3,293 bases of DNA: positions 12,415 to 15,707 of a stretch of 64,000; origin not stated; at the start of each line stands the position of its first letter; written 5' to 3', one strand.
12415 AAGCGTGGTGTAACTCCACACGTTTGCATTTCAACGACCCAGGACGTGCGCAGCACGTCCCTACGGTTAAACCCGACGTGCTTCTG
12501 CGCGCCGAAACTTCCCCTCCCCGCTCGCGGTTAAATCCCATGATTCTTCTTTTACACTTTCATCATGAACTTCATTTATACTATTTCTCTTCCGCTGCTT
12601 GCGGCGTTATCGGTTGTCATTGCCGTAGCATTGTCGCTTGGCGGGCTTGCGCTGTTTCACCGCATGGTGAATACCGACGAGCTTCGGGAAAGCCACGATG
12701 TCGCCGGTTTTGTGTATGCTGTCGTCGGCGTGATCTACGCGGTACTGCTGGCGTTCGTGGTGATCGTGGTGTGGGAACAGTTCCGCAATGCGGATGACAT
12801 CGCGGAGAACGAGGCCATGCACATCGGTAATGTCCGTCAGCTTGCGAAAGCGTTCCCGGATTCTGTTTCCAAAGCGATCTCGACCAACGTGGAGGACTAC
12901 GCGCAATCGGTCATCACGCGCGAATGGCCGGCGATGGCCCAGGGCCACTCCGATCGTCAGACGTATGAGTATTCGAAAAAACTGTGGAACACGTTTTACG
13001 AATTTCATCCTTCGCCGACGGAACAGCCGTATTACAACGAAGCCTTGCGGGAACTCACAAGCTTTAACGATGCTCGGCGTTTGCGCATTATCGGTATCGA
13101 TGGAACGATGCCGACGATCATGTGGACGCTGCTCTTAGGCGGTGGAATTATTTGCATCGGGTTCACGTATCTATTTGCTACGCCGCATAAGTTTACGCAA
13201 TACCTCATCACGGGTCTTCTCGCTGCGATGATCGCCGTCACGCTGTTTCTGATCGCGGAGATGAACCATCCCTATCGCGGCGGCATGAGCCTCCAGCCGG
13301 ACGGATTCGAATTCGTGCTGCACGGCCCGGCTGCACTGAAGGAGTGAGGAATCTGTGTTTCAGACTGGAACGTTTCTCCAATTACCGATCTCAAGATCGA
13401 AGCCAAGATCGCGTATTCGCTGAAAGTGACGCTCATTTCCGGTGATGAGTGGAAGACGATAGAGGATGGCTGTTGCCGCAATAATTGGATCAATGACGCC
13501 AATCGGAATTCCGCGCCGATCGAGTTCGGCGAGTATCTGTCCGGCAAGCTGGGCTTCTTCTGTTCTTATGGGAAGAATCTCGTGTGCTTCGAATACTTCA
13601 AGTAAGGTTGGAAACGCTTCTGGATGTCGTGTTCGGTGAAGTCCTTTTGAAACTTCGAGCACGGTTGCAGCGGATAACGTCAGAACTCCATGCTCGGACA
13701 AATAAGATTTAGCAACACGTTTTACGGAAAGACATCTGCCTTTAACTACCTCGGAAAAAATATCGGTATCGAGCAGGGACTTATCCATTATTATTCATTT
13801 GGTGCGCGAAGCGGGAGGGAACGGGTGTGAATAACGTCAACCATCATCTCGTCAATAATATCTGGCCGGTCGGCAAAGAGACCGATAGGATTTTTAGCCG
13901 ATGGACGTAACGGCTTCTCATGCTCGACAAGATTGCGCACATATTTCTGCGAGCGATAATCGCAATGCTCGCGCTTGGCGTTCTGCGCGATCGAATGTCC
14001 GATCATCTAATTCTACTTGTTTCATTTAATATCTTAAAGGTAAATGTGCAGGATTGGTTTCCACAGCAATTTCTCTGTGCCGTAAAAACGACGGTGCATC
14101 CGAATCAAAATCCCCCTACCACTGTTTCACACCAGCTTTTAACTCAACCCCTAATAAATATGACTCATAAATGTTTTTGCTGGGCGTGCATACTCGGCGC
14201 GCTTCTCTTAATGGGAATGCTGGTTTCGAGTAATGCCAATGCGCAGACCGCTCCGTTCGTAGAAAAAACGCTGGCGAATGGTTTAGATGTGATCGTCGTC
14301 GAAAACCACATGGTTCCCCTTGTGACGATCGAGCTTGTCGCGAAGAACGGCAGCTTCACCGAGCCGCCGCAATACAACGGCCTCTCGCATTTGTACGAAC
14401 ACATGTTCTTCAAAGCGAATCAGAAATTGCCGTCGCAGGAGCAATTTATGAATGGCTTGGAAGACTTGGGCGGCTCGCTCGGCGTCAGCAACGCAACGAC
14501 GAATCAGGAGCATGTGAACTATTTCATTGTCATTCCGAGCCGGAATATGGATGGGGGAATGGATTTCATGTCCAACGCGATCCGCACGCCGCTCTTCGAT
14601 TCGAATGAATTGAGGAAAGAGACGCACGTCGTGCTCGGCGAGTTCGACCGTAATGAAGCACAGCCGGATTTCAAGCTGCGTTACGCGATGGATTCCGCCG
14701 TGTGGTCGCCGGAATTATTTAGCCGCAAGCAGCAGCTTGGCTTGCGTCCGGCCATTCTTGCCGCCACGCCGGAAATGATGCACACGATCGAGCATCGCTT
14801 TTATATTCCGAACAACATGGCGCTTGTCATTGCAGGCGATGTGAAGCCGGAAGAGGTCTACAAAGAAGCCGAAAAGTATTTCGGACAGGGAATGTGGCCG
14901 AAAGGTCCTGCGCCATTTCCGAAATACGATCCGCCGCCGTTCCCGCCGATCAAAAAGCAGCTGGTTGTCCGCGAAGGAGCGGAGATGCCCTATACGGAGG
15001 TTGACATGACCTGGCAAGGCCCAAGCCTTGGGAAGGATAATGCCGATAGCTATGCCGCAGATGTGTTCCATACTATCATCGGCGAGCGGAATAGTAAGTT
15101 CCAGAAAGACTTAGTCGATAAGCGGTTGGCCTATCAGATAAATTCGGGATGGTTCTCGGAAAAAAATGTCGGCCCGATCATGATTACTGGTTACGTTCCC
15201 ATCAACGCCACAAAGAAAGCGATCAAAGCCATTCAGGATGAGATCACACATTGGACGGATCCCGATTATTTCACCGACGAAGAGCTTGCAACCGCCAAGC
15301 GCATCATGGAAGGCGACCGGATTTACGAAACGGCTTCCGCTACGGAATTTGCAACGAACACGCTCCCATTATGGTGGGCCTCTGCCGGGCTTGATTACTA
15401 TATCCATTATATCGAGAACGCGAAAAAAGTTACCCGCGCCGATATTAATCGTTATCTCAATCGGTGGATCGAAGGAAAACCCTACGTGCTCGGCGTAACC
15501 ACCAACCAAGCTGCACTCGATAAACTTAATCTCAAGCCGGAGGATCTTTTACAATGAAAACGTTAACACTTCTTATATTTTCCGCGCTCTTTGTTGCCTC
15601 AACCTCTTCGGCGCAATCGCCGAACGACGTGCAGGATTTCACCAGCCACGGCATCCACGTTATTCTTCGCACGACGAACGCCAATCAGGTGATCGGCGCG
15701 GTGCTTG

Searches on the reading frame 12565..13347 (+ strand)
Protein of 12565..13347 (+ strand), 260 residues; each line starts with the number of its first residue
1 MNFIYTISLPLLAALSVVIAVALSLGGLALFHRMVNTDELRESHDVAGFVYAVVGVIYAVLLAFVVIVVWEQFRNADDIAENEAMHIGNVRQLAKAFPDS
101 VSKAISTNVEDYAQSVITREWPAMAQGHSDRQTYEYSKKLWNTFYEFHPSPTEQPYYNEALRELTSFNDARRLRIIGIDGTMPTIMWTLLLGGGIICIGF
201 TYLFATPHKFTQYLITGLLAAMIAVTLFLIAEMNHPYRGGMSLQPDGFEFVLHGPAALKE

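Call 47: search_protein_families(library=pfam, proteins=[window:12565-13347:+], max_evalue=0.001)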
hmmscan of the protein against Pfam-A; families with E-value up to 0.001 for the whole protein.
window:12565-13347:+ (260 aa): 1 family
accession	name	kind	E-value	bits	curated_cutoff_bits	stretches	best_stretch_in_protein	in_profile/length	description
PF14023.12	Bestrophin-like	-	5.6e-62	209.8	32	1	19-248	2-232/232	Bestrophin-like domain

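Call 64: find_related_loci(query=window:12565-13347:+, collection=metagenome_contigs, flank=8000)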
Query window:12565-13347:+ (260 aa) in metagenome_contigs; peptide patterns used: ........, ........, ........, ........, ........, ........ (x = any residue, [..] = any of these).
52 stretches matched a pattern; 34 encode a relative of the query (tblastn E <= 1e-3); 34 distinct loci.
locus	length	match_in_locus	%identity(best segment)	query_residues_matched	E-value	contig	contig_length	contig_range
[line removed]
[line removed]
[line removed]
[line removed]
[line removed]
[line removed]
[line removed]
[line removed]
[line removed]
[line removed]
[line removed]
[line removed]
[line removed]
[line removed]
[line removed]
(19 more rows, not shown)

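Call 75: find_encoding_contigs(protein=window:12565-13347:+, flank=2000, max_places=3)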
Protein window:12565-13347:+ (260 aa): 1 contig read that carries it; 1 place shown.
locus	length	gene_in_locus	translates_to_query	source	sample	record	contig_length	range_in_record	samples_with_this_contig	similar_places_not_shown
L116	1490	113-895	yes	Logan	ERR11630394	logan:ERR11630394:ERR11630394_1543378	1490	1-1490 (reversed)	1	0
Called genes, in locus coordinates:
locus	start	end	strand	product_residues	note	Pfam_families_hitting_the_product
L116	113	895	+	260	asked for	PF14023:Bestrophin-like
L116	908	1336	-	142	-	PF01850:PIN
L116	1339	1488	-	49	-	?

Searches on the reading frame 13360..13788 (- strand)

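Call 47: search_protein_families(library=pfam, proteins=[window:13360-13788:-], max_evalue=0.001)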
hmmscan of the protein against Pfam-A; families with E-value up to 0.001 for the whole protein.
window:13360-13788:- (142 aa): 1 family
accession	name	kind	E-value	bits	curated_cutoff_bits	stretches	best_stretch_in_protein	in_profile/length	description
PF01850.27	PIN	-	7.8e-14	52.8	23.6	1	5-126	2-118/120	PIN domain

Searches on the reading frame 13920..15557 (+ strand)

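Call 47: search_protein_families(library=pfam, proteins=[window:13920-15557:+], max_evalue=0.001)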
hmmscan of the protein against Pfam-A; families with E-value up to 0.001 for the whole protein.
window:13920-15557:+ (545 aa): 2 families
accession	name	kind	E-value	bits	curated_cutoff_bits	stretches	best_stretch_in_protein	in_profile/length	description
PF00675.25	Peptidase_M16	-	2.8e-25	89.4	22.3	1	124-262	2-136/149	Insulinase (Peptidase family M16)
PF05193.26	Peptidase_M16_C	-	6.8e-25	88.4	23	1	283-462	3-180/181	Peptidase M16 inactive domain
